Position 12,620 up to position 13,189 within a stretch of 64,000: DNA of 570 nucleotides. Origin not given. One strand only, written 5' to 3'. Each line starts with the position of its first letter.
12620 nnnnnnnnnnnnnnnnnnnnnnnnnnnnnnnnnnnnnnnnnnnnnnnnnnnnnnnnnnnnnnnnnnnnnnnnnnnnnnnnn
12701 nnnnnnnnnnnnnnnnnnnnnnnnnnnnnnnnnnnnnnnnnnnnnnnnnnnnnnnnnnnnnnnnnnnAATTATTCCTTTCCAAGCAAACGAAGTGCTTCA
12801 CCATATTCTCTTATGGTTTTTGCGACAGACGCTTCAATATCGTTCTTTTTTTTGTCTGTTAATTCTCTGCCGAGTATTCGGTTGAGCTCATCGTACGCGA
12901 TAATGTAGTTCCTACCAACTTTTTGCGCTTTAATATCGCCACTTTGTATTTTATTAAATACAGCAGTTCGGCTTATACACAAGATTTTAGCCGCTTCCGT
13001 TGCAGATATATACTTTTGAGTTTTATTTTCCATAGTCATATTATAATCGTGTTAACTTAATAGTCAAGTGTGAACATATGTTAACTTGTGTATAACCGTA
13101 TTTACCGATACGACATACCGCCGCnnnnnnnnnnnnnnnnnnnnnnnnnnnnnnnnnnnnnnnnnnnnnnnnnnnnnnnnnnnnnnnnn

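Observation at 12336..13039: Doc/Fic toxin with HTH partner inserted directly upstream of, and coupled to, Type III mod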

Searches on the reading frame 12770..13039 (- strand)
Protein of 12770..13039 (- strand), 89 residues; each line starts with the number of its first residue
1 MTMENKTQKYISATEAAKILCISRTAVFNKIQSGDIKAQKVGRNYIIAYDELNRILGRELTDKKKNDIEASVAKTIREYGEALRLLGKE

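Call 3: search_protein_families(library=pfam, proteins=[window:12770-13039:-], max_evalue=0.01)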
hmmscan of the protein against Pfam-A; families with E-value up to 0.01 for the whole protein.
window:12770-13039:- (89 aa): 2 families
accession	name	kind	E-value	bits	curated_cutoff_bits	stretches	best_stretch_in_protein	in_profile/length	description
PF12728.13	HTH_17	-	1.2e-06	29.1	27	1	10-56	1-47/51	Helix-turn-helix domain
PF18024.7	HTH_50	-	0.0057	16.8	27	0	8-33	21-46/50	Helix-turn-helix domain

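Call 4: search_protein_families(library=ncbifam, proteins=[window:12770-13039:-], max_evalue=0.01)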
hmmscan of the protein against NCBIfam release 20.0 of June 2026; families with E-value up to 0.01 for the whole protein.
window:12770-13039:- (89 aa): 5 families
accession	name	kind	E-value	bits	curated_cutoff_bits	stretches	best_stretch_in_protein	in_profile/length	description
NF040990.2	MamR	equivalog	3.7e-08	33.6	100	1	6-52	39-85/91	magnetosome protein MamR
TIGR01764.1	excise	domain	5.9e-07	29.8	28.8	1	10-53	1-44/49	excisionase family DNA-binding protein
NF038291.1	rep_pAB02_ORF2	subfamily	0.0017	18.7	85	1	11-73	3-60/172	plasmid replication DNA-binding protein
NF045758.2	YlxM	equivalog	0.0049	17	80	0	3-33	25-55/72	YlxM family DNA-binding protein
NF008846.0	PRK11886.1-1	equivalog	0.0077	15.6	353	0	5-34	12-41/312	bifunctional biotin--[acetyl-CoA-carboxylase] ligase/biotin operon repressor BirA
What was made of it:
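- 12770..13039 (-): HTH_17 (excisionase/MerR-like winged-helix) protein, the putative antitoxin and autorepressor. The ORF is 89 aa, with a probable true start at 13033 (87 aa). Residues 8-54 form the wHTH. Residues 60-86 form a long, conserved C-terminal helix ending in the motif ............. Family matches are in calls 3 and 4.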

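Call 5: search_protein_families(library=padloc, proteins=[window:12770-13039:-], max_evalue=0.01)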
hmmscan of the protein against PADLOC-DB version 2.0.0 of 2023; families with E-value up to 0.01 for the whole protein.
window:12770-13039:- (89 aa): 3 families
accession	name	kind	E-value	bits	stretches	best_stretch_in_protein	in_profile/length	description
PDLC03348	MTase_II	-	2.3e-05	21.1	1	1-53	1-54/727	Type II methyltransferase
PDLC04133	mad1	-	0.00073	17.8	1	9-55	4-50/60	mads_1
PDLC03252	MTase_II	-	0.0012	16.2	1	8-53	2-47/365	Type II methyltransferase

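Call 34: find_homologous_proteins(query=window:12770-13039:-)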
Query window:12770-13039:- (89 aa): 43 proteins with E <= 0.001 among 44 candidates.
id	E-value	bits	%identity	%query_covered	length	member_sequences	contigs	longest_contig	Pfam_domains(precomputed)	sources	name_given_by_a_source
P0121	1.2e-48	180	100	100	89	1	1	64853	PF12728.14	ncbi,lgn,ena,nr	ncbi:MAG: hypothetical protein G01um101417_219 [Parcubacteria group bacterium Gr01-1014_17]|nr:MAG: 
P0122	1.3e-43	164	94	98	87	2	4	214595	PF12728.14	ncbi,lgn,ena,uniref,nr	ncbi:MAG: hypothetical protein A3C08_00285 [Candidatus Taylorbacteria bacterium RIFCSPHIGHO2_02_FULL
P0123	1.1e-37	145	85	98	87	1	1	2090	PF12728.14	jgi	jgi:excisionase family DNA binding protein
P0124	1.5e-37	145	85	98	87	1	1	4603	PF12728.14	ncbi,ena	-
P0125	1.3e-36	142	84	98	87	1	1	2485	PF12728.14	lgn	-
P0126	2.5e-36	141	83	98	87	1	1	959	PF12728.14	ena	-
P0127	1.5e-35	138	82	98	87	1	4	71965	PF12728.14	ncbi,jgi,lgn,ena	-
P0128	2.7e-35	138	82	98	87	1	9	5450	PF12728.14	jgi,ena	-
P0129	2.8e-35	138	80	98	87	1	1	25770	PF12728.14,PF18024.8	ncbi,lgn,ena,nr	ncbi:MAG: hypothetical protein G01um101472_50 [Parcubacteria group bacterium Gr01-1014_72]|nr:MAG: h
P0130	9.2e-35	136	78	98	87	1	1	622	PF12728.14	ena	-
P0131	1.2e-33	132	78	98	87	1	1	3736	PF12728.14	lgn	-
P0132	3.4e-33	131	79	98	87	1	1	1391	PF12728.14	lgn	-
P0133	1.7e-32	129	77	98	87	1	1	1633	PF12728.14,PF08279.19,PF18024.8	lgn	-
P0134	4.9e-32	127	77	98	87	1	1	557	PF12728.14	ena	-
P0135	9.5e-23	98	61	98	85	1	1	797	PF12728.14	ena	-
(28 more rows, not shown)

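Call 41: search_solved_structures(query=A3, max_evalue=1, show_alignments=2)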
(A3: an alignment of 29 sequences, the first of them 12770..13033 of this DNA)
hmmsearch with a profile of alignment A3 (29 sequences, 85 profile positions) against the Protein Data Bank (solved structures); distinct sequences matched with E-value up to 1: 8.
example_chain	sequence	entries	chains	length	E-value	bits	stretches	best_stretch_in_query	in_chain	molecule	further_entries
4j2n_A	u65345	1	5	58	0.0019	21.6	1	8-50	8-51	Gp37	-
4plh_A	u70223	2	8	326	0.0089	19.5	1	33-83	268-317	malate dehydrogenase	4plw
4plt_B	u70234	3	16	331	0.0094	19.4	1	33-83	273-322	malate dehydrogenase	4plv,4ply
1g2h_A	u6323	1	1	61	0.24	14.9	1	5-29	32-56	TRANSCRIPTIONAL REGULATORY PROTEIN TYRR HOMOLOG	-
1s7o_A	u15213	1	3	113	0.26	14.8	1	8-30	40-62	Hypothetical UPF0122 protein SPy1201/SpyM3_0842/SPs1042/spyM18_1152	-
4plc_A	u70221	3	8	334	0.31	14.5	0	36-83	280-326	lactate dehydrogenase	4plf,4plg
6vdh_A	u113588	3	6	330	0.43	14.1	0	33-82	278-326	lactate dehydrogenase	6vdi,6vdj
6l6v_A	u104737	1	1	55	0.46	14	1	4-22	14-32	E3 protein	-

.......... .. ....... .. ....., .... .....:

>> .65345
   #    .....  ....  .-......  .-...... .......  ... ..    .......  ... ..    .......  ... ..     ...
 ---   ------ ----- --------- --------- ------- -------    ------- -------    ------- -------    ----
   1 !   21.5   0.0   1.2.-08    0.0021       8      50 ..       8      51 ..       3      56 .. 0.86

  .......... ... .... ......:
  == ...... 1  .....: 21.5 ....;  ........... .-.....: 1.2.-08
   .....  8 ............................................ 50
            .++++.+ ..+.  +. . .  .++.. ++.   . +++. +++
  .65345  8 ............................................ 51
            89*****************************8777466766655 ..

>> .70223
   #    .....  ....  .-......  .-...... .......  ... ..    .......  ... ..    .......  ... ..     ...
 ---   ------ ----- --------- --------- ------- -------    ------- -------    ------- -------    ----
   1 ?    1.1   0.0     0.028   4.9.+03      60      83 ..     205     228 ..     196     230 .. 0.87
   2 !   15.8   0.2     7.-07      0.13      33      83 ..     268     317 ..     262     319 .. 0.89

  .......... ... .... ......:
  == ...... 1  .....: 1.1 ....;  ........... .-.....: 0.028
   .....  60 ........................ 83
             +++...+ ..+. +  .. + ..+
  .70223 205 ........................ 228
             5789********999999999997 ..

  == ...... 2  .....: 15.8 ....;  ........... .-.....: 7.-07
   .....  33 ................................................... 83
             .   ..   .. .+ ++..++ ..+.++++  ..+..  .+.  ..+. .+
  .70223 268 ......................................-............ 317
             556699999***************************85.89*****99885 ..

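Call 53: predict_structure(alignment_id=A3)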
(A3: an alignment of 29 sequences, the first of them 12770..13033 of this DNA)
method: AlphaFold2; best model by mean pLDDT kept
length: 87 residues; sequences in the alignment: 29
mean_pLDDT: 83.2   pTM: 0.51
mean pLDDT of the five models: 83.2, 82.9, 81.8, 81.4, 80.6
residues with pLDDT >= 90: 29; 70-90: 46; 50-70: 9; < 50: 3
segments of 3 or more residues with pLDDT < 50: 1-3
pLDDT, mean of each block of 10 residues (from residue 1): 67 88 90 90 87 71 86 91 78
secondary structure, 60 per line:
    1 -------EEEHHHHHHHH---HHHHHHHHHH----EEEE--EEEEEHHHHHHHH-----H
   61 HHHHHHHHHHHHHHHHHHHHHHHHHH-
elements in order: E8-10 H11-18 H22-31 E36-39 E42-46 H47-54 H60-86
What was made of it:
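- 12770..13039 (-): The AF2 model has pLDDT 83 (call 53).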

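Call 57: fold_search(model_id=the predicted structure, library=pdb)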
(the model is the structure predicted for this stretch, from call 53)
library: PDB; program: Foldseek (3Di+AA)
matches with E <= 10: 1228; with E <= 0.001: 0
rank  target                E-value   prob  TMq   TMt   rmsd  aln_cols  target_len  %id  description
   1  4j2n_C                8.4e-03  1.00  0.51  0.76   2.1        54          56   28  Crystal Structure of mycobacteriophage Pukovnik Xis (released 2013-10-23)
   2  4j2n_A                1.0e-02  1.00  0.51  0.78   2.3        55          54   27  Crystal Structure of mycobacteriophage Pukovnik Xis (released 2013-10-23)
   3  8dgl_B                1.2e-02  1.00  0.49  0.59   3.7        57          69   24  Crystal Structure of the RdfS Excisionase (released 2022-10-05)
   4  8dgl_A                2.0e-02  1.00  0.49  0.61   3.1        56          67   25  Crystal Structure of the RdfS Excisionase (released 2022-10-05)
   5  3d71_A                2.9e-02  0.98  0.43  0.15   8.7        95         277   19  Crystal structure of E253Q BMRR bound to 22 base pair promoter site (released 2008-08-26)
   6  3d6y_A                3.4e-02  0.98  0.45  0.15   8.7        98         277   18  Crystal structure of R275E mutant of BMRR bound to DNA and berberine (released 2008-08-26)
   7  6amk_A                3.8e-02  1.00  0.52  0.83   1.5        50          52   12  Structure of Streptomyces venezuelae BldC-whiI opt complex (released 2018-03-28)
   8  5i44_B                3.8e-02  1.00  0.48  0.60   1.8        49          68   12  Structure of RacA-DNA complex; P21 form (released 2016-05-04)
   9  6ama_B                4.1e-02  1.00  0.51  0.76   2.8        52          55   13  Structure of S. coelicolor/S. venezuelae BldC-smeA-ssfA complex to 3.09 Angstrom (released 2018-03-28)
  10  5i44_A                4.1e-02  1.00  0.48  0.61   6.3        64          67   16  Structure of RacA-DNA complex; P21 form (released 2016-05-04)
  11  7dvu                  4.4e-02  0.95  0.43  0.29   7.5        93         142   12  Crystal structure of heme sensor protein PefR in complex with heme and cyanide (released 2021-09-29)
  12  8zde_C                4.7e-02  0.75  0.34  0.24   8.2        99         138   10  Crystal structure of HsmR with DNA bound (released 2025-11-05)
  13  6ama_A                5.0e-02  1.00  0.52  0.80   3.0        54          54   13  Structure of S. coelicolor/S. venezuelae BldC-smeA-ssfA complex to 3.09 Angstrom (released 2018-03-28)
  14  5i44_I                5.7e-02  0.98  0.42  0.55   6.5        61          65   11  Structure of RacA-DNA complex; P21 form (released 2016-05-04)
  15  3d70_A                5.7e-02  0.96  0.44  0.15   8.8        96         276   19  Crystal structure of E253A mutant of BMRR bound to 22-bp oligonucleotide (released 2008-08-26)
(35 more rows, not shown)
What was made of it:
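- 12770..13039 (-): Foldseek's best matches are Pukovnik Xis, RdfS, BmrR, BldC and RacA (call 57).
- On Phd/YefM antitoxin family: Its model matches Xis, RdfS, BmrR, BldC and RacA (call 57).
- A wHTH followed by a long helix, pLDDT 83, with best matches to Xis, RdfS, BmrR, BldC and RacA (calls 53, 57).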
